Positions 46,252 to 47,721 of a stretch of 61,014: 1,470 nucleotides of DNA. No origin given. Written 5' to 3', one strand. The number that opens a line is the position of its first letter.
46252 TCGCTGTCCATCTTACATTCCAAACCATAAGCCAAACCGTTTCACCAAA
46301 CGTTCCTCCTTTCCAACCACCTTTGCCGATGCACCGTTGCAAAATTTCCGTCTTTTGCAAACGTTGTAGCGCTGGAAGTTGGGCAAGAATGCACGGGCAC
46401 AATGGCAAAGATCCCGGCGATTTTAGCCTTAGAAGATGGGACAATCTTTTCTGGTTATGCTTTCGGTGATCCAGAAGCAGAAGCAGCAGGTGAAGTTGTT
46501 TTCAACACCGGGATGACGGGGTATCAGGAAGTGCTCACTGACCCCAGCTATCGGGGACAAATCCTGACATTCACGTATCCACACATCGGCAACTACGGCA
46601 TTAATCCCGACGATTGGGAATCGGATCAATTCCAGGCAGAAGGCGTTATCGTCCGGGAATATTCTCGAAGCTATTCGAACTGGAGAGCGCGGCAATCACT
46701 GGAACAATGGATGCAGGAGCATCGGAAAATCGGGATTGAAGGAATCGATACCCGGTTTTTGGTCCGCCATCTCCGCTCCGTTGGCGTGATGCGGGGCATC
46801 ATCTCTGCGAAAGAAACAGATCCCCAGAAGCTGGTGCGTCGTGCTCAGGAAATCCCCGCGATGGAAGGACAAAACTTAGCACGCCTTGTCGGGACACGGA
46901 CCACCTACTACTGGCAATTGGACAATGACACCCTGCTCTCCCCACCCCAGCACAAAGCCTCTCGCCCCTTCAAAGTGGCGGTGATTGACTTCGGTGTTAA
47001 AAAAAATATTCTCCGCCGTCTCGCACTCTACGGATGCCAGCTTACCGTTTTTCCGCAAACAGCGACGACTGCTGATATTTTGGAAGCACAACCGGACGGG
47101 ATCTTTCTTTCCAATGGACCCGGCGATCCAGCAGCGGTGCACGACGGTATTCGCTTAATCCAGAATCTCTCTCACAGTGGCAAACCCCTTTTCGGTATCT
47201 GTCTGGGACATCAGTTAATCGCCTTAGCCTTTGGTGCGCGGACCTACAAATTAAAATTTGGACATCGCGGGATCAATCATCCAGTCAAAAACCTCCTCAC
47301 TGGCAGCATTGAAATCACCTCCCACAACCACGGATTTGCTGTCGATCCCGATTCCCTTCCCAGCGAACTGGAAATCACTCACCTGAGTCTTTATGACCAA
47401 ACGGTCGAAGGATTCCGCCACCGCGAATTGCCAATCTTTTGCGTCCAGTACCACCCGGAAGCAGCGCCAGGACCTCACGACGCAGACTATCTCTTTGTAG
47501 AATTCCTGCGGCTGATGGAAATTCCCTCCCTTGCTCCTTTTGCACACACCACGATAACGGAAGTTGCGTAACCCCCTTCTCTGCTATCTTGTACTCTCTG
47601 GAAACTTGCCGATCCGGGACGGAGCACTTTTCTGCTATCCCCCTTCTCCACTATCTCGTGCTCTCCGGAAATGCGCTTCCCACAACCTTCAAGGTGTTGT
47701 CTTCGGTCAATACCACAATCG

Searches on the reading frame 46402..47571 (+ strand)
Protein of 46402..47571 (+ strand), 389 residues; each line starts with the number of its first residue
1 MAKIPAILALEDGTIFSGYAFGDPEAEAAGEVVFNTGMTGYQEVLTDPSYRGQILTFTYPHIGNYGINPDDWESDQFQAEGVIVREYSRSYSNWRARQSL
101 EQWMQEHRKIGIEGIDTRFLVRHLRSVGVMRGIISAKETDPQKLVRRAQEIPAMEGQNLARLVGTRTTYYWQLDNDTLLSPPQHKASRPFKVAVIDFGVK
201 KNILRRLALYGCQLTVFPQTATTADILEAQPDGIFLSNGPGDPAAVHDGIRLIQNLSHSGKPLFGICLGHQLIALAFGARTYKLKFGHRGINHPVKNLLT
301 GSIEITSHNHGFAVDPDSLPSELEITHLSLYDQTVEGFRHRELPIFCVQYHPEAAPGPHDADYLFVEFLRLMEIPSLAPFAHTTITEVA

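Call 57: search_protein_families(library=pfam, proteins=[window:46402-47571:+], max_evalue=0.001)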
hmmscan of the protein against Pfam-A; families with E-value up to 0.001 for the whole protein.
window:46402-47571:+ (389 aa): 3 families
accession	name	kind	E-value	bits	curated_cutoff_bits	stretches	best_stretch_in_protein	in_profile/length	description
PF00117.34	GATase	-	2.6e-56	190.8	22.8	1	194-370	2-189/190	Glutamine amidotransferase class-I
PF00988.28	CPSase_sm_chain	-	2.3e-55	186.2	27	1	8-134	1-126/126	Carbamoyl-phosphate synthase small chain, CPSase domain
PF07722.19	Peptidase_C26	-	1.5e-09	38.4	20.5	1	250-282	95-127/219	Peptidase C26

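Call 58: list_cluster_members(proteins=[window:46402-47571:+, window:32711-34159:+, window:34455-35816:+, window:9104-9640:-, window:9662-11725:-, P0001, P0039])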
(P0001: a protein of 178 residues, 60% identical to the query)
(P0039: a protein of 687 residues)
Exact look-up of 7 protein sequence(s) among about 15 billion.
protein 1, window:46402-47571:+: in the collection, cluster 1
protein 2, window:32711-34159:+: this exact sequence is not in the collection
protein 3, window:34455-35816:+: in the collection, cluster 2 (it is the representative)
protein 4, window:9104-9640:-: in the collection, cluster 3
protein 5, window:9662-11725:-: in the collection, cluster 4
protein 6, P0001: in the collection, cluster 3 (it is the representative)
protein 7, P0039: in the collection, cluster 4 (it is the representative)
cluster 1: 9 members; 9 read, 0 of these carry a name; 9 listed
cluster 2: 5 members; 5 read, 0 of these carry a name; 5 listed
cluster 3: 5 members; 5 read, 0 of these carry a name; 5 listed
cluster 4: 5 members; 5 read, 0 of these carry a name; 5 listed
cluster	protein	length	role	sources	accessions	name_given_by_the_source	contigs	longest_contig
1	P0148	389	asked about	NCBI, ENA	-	-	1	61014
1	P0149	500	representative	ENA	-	-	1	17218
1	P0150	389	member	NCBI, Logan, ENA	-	-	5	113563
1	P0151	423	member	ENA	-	-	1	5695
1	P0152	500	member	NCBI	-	-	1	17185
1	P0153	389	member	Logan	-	-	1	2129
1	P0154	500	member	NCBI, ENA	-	-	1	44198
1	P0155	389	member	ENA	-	-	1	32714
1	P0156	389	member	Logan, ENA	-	-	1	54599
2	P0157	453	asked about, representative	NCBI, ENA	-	-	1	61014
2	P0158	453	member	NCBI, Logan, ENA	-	-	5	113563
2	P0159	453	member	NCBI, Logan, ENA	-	-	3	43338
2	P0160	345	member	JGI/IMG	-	-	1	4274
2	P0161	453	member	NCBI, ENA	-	-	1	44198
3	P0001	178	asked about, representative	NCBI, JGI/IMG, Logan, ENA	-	-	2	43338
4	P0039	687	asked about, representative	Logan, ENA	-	-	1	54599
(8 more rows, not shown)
